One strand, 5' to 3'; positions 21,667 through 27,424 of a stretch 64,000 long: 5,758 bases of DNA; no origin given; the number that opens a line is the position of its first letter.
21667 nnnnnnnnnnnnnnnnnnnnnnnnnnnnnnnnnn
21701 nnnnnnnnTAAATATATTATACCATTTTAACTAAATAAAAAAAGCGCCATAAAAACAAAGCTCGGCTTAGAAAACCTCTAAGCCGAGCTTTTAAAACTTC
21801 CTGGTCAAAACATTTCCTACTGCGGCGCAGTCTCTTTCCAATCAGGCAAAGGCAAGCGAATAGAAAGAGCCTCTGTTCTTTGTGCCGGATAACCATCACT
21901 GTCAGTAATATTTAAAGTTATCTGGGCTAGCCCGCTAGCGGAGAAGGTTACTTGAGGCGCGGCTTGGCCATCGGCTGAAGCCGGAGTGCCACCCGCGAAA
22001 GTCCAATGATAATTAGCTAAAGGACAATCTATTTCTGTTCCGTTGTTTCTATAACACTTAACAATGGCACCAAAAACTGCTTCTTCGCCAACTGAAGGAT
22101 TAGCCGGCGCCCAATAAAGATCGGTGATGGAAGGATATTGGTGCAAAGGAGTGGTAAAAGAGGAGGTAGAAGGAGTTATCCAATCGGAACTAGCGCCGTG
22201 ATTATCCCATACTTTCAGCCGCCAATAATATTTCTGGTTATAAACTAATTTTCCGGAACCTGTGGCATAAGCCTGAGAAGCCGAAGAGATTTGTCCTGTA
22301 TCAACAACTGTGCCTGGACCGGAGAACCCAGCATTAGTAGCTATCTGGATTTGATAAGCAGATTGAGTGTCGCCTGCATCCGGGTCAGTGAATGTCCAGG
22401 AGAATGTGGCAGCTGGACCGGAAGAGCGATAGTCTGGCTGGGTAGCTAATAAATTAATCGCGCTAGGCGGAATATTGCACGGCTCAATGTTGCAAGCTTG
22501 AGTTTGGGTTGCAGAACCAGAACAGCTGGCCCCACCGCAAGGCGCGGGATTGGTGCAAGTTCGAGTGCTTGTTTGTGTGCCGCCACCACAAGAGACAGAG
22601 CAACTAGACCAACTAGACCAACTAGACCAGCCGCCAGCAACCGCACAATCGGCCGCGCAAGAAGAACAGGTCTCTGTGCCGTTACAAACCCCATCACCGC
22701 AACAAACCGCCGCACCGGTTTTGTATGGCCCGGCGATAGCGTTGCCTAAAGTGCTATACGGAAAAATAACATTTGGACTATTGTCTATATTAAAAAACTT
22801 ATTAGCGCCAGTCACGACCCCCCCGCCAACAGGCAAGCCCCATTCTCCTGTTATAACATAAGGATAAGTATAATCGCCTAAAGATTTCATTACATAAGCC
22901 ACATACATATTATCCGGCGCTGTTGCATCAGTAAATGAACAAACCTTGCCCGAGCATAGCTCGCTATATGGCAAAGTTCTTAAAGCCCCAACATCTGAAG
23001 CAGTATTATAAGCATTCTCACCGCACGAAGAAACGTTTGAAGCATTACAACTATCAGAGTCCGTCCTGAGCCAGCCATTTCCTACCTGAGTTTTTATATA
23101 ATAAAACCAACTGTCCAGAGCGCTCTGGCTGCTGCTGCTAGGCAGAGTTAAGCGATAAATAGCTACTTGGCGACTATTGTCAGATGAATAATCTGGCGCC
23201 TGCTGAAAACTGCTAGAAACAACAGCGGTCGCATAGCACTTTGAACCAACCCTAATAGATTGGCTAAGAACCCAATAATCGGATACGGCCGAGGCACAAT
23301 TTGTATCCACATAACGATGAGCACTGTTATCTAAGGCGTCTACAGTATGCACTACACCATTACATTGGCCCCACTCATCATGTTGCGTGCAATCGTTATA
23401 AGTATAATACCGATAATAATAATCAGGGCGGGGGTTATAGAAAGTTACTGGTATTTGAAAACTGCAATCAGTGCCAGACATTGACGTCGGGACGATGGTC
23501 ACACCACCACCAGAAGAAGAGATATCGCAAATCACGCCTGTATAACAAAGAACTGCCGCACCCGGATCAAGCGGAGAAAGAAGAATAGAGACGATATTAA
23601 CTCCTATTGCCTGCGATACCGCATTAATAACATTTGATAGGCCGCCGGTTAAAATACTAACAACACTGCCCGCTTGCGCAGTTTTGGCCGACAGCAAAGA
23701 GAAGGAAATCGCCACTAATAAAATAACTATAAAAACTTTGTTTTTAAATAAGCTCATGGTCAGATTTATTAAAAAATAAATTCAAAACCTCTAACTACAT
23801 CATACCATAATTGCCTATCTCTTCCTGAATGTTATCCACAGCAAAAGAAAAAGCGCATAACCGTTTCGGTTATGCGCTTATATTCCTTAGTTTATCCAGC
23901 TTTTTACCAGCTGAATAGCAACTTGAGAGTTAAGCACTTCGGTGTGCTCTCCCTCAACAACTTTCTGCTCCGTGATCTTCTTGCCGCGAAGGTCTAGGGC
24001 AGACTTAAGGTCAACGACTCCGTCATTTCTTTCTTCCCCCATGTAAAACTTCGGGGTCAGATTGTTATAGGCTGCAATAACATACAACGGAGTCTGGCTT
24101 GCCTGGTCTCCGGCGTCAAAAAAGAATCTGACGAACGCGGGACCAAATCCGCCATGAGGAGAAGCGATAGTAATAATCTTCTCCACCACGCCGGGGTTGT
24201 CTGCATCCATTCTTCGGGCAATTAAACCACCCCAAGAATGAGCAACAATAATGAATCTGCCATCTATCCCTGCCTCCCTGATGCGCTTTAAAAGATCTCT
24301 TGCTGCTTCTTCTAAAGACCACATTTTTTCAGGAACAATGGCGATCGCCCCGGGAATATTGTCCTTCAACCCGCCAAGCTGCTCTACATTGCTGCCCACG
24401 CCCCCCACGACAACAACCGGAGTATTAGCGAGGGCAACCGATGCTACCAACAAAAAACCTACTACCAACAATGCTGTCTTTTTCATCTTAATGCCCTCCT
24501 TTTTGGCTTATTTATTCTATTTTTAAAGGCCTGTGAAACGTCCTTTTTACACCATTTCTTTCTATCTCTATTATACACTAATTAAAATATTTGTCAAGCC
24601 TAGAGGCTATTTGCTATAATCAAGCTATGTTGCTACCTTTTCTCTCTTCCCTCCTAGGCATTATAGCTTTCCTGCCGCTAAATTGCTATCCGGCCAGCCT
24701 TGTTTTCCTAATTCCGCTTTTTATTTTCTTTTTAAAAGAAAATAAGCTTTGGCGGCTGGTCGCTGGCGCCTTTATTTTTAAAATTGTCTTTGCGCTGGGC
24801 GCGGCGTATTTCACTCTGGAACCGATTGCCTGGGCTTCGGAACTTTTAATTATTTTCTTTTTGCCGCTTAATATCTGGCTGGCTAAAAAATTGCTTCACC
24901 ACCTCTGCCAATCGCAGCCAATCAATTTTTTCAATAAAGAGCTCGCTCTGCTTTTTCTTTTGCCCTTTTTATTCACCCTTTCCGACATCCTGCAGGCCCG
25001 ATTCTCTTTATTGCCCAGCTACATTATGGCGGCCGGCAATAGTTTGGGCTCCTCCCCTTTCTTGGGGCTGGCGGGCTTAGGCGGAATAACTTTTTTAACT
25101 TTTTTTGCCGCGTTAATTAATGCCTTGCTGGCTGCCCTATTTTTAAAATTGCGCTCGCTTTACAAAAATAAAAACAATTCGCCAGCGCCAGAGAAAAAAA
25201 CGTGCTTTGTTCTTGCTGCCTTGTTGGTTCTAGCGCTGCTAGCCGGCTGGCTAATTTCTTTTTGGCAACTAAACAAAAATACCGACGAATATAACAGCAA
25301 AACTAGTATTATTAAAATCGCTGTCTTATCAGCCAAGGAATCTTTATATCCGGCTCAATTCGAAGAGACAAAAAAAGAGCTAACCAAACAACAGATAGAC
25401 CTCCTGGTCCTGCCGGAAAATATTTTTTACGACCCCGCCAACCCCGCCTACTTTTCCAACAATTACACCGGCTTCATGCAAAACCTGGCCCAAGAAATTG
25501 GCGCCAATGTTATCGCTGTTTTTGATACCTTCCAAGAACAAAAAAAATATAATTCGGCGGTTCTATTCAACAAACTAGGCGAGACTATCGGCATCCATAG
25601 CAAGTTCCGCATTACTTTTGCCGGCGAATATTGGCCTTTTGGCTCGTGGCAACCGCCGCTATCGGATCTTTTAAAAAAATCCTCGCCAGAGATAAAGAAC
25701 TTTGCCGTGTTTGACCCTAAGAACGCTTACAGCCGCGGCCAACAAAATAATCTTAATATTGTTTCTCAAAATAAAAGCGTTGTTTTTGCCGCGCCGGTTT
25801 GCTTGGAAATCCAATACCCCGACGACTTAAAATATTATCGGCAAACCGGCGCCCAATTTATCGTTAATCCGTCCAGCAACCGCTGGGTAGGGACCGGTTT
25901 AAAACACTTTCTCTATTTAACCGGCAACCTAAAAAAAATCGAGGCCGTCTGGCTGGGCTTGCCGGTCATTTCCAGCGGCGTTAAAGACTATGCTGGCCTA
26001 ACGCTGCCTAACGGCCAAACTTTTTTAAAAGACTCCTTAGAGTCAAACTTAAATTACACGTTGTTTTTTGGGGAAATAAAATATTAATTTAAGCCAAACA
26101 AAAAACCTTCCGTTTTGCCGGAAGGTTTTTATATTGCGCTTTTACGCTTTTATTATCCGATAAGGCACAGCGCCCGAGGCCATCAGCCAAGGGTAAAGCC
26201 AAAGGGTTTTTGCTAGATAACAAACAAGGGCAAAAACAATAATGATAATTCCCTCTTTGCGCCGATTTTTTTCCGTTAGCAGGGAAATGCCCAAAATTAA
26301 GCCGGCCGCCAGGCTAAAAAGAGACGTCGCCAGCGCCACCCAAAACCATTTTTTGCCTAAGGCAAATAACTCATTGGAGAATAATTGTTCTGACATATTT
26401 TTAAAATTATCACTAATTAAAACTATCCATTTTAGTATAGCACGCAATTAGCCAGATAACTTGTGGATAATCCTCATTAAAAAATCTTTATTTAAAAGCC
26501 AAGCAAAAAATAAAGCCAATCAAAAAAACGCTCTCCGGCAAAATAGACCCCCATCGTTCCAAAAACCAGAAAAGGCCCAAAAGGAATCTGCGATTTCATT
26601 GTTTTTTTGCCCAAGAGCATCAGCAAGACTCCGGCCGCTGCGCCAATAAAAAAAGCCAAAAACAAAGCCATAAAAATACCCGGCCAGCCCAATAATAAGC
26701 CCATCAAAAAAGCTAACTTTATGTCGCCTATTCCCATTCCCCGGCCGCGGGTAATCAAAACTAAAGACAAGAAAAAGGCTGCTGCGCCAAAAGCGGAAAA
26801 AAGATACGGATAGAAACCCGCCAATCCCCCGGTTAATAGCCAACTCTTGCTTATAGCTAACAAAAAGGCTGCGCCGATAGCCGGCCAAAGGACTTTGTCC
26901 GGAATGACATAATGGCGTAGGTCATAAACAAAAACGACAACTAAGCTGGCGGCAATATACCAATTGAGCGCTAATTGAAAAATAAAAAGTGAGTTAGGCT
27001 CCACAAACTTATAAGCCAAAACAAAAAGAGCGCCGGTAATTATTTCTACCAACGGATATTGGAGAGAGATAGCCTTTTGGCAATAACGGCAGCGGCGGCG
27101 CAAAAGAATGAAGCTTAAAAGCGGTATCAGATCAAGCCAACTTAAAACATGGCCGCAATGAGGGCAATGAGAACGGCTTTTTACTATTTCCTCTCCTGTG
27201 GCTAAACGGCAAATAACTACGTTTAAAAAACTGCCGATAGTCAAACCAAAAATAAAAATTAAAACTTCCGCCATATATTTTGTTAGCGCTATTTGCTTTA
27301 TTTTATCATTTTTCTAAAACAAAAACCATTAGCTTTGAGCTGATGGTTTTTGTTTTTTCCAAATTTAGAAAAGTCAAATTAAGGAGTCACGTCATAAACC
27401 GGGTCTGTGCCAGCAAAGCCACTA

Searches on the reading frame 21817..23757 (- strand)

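Call 36: search_protein_families(library=pfam, proteins=[window:21817-23757:-], max_evalue=0.001)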
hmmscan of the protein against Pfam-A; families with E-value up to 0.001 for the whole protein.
window:21817-23757:- (646 aa): 5 families
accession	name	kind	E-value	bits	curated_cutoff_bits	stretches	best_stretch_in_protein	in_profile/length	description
PF25788.1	Ig_Rha78A_N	-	6.4e-16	58.9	27.4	1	449-531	19-98/105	Rha78A-like, N-terminal immunoglobulin domain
PF00090.25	TSP_1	-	5.8e-12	46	21.6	1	378-427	1-49/49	Thrombospondin type 1 domain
PF19028.6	TSP1_spondin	-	5.9e-08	33.3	41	1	378-427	4-52/52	Spondin-like TSP1 domain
PF18911.6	PKD_4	-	9.8e-05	22.8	27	0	575-626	29-77/85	PKD domain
PF22352.2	K319L-like_PKD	-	0.00076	19.9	27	0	487-524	41-76/84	K319L-like, PKD domain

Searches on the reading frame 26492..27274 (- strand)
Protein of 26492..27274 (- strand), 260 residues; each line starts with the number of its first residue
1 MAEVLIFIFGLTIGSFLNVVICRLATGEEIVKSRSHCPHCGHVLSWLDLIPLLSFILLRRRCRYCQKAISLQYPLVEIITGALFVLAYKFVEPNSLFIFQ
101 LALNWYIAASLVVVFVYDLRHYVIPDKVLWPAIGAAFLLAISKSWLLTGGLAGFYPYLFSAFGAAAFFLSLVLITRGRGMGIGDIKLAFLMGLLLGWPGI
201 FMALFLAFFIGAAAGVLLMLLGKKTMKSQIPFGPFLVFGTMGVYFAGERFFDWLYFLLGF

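Call 36: search_protein_families(library=pfam, proteins=[window:26492-27274:-], max_evalue=0.001)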
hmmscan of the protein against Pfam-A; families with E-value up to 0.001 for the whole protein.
window:26492-27274:- (260 aa): 2 families
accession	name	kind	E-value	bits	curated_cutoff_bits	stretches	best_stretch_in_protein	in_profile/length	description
PF06750.18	A24_N_bact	-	4.3e-34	116.9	23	1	8-88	1-81/84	Bacterial Peptidase A24 N-terminal domain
PF01478.23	Peptidase_A24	-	1.2e-14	55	26.5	1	106-215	2-103/104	Type IV leader peptidase family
